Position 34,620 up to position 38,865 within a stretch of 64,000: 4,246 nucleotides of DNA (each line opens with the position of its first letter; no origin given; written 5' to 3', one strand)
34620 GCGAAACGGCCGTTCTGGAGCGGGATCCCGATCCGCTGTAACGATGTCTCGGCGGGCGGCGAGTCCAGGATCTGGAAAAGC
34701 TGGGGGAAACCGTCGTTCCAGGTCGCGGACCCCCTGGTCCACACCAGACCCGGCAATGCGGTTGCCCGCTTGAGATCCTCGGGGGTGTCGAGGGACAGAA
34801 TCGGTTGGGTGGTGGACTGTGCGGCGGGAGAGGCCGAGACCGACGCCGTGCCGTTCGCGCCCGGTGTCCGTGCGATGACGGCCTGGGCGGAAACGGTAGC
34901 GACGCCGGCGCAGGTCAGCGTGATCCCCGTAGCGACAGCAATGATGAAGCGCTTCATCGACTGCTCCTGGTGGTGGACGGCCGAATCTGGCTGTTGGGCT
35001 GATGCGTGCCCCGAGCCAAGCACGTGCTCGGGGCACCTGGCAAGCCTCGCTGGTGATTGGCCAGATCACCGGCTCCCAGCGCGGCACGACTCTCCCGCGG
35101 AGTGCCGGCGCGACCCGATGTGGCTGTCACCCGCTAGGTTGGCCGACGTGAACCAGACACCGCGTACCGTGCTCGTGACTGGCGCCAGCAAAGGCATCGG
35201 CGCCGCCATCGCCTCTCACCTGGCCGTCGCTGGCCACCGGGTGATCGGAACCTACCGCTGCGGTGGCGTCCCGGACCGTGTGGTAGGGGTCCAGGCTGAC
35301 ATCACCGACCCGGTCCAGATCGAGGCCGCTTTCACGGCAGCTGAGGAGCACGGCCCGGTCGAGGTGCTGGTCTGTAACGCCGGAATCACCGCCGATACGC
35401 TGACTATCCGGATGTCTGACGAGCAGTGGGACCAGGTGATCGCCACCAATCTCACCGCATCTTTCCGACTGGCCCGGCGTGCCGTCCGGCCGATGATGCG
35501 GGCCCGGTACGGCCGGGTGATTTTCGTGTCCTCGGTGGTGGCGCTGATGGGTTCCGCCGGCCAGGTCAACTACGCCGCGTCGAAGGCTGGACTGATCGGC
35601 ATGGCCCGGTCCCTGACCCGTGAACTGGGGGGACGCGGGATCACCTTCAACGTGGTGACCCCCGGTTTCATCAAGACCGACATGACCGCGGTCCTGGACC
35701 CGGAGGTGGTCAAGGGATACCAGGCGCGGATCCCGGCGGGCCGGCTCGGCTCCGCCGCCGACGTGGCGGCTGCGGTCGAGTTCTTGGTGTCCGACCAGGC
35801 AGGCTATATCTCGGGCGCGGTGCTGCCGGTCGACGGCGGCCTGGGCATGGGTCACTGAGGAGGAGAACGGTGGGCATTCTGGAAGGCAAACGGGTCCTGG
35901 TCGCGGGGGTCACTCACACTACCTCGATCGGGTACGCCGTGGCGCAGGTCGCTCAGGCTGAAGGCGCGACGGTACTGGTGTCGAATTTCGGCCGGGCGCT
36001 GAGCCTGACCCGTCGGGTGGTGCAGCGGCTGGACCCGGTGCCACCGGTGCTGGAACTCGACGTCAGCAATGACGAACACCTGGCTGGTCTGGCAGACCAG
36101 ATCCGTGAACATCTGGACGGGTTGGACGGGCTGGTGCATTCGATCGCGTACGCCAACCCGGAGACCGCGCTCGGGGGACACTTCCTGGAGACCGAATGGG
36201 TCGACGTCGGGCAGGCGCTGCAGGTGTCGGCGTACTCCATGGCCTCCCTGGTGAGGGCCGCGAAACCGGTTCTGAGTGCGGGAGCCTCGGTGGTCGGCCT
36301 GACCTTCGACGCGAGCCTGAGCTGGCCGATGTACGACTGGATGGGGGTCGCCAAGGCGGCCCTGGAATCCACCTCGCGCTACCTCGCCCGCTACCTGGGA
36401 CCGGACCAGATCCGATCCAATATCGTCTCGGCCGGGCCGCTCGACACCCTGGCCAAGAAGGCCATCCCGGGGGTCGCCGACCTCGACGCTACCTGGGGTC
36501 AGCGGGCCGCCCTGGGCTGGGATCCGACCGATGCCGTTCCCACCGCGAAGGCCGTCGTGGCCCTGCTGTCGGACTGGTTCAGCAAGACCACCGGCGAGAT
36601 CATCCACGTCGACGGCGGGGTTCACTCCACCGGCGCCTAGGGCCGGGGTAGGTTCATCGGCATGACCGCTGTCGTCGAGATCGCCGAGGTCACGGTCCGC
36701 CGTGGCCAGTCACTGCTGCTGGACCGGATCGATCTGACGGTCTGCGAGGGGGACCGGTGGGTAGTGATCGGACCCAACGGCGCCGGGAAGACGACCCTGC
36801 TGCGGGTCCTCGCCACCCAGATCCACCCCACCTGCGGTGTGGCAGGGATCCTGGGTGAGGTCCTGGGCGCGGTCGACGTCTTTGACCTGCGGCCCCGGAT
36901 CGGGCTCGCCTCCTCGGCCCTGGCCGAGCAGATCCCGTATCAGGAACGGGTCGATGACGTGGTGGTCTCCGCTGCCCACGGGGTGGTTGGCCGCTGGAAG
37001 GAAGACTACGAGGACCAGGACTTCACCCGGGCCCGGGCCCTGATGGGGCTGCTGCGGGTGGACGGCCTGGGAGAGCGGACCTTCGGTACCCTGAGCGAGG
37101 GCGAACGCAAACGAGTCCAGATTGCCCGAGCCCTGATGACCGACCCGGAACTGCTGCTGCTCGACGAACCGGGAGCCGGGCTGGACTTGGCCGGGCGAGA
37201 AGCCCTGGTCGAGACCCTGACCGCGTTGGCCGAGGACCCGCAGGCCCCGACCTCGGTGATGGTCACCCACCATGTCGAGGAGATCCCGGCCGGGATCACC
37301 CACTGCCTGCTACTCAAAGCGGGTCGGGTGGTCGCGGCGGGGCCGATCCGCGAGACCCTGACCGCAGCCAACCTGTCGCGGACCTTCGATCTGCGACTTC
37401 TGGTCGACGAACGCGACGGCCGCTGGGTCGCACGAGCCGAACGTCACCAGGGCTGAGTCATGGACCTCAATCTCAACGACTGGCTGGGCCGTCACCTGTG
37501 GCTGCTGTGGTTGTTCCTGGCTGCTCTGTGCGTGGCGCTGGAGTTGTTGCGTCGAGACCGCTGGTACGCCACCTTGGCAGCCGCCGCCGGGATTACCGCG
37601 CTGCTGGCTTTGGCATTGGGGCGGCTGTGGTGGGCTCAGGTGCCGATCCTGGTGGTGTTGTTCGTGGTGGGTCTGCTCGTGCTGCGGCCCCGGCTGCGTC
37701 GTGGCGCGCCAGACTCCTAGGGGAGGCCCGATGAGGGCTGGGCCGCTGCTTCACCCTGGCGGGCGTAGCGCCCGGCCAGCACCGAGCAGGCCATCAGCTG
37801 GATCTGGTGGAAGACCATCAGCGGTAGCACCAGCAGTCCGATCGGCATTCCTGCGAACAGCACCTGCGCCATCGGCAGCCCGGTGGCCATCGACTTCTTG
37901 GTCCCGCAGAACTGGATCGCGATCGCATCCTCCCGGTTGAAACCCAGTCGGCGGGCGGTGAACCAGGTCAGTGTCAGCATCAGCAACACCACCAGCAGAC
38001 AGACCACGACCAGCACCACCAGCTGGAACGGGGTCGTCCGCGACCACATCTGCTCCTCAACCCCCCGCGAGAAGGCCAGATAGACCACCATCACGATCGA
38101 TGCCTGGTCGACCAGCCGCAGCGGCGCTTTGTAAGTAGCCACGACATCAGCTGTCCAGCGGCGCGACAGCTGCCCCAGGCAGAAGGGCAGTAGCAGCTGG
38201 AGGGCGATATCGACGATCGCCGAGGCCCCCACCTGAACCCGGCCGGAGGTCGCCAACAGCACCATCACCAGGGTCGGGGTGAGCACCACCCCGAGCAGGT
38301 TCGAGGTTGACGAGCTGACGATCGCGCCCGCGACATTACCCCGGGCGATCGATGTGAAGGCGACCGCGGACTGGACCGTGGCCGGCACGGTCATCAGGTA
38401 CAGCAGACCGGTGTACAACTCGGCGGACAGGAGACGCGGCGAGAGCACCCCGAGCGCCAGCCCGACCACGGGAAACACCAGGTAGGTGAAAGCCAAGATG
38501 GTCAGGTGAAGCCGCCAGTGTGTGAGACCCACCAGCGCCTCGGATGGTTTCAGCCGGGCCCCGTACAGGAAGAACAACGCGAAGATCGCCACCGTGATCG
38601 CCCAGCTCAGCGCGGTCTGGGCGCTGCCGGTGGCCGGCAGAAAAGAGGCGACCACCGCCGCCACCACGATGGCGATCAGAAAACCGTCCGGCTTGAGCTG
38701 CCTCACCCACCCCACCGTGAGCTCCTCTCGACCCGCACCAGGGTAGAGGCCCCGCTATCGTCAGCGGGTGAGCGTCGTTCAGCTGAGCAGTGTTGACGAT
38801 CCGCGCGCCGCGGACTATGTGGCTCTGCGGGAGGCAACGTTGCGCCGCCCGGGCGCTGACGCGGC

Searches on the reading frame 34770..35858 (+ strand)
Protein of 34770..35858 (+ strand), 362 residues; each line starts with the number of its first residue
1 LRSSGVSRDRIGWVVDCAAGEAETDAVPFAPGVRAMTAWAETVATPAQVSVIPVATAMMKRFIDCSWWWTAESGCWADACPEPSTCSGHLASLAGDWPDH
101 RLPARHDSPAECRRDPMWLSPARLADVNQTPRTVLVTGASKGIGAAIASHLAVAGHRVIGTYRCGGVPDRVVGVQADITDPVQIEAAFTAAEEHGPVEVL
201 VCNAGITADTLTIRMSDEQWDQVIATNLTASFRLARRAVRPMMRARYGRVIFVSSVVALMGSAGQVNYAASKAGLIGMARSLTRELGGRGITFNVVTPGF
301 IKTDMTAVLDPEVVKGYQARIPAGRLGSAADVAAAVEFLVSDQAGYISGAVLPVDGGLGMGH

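Call 52: search_protein_families(library=pfam, proteins=[window:34770-35858:+], max_evalue=0.00001)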
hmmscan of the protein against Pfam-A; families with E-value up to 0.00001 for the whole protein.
window:34770-35858:+ (362 aa): 4 families
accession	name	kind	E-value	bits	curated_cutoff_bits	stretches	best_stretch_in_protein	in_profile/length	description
PF13561.12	adh_short_C2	-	2.1e-51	175.2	27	1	138-358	1-235/236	Enoyl-(Acyl carrier protein) reductase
PF00106.31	adh_short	-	1.8e-47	161.8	26.6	1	133-309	2-190/195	short chain dehydrogenase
PF08659.16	KR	-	1.3e-16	61.5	22.6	1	133-284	2-165/180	KR domain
PF01370.27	Epimerase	-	1e-06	28.8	20.9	1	134-265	1-124/240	NAD dependent epimerase/dehydratase family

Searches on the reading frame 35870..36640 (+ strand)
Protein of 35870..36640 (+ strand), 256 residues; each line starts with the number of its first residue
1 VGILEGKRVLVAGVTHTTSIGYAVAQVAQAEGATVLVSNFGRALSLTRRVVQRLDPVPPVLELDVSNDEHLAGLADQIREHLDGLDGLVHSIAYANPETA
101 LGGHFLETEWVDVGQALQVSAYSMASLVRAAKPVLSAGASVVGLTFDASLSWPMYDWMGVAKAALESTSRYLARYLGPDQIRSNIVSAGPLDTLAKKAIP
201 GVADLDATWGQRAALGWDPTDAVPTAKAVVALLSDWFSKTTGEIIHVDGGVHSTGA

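Call 52: search_protein_families(library=pfam, proteins=[window:35870-36640:+], max_evalue=0.00001)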
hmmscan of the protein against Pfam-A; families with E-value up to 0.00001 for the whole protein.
window:35870-36640:+ (256 aa): 2 families
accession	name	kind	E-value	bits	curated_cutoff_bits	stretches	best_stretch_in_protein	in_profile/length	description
PF13561.12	adh_short_C2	-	4.5e-65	219.9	27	1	13-252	1-236/236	Enoyl-(Acyl carrier protein) reductase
PF00106.31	adh_short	-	5.4e-12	46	26.6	1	8-197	2-188/195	short chain dehydrogenase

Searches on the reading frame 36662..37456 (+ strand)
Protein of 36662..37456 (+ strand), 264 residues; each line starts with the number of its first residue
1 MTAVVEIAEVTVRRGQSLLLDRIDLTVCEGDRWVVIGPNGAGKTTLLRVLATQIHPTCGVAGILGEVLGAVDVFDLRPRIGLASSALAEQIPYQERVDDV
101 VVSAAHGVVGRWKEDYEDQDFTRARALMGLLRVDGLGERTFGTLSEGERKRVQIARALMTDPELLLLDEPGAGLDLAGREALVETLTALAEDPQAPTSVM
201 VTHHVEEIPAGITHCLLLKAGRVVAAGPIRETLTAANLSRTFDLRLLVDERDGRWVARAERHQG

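Call 52: search_protein_families(library=pfam, proteins=[window:36662-37456:+], max_evalue=0.00001)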
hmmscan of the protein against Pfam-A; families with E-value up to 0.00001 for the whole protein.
window:36662-37456:+ (264 aa): 2 families
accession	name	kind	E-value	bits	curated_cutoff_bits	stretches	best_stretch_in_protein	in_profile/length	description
PF00005.33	ABC_tran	-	3.7e-25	89.5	25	1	20-170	1-135/137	ABC transporter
PF13304.12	AAA_21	-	7.8e-12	46.3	27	0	114-204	208-299/304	AAA domain, putative AbiEii toxin, Type IV TA system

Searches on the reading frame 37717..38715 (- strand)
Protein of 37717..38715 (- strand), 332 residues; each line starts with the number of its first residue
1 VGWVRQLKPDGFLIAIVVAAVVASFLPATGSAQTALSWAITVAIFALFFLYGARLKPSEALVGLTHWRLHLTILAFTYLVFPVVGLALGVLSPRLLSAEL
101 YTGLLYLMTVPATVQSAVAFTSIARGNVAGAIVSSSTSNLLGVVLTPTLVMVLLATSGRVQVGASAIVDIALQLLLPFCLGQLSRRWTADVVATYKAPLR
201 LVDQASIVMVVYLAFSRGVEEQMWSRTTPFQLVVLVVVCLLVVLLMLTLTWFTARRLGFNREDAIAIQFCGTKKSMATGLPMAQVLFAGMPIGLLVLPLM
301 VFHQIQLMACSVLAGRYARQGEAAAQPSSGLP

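Call 52: search_protein_families(library=pfam, proteins=[window:37717-38715:-], max_evalue=0.00001)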
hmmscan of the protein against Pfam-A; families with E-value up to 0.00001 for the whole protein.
window:37717-38715:- (332 aa): 1 family
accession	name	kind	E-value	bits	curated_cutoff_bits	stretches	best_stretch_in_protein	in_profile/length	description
PF13593.11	SBF_like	-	4.7e-94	315.6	25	1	10-319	1-313/313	SBF-like CPA transporter family (DUF4137)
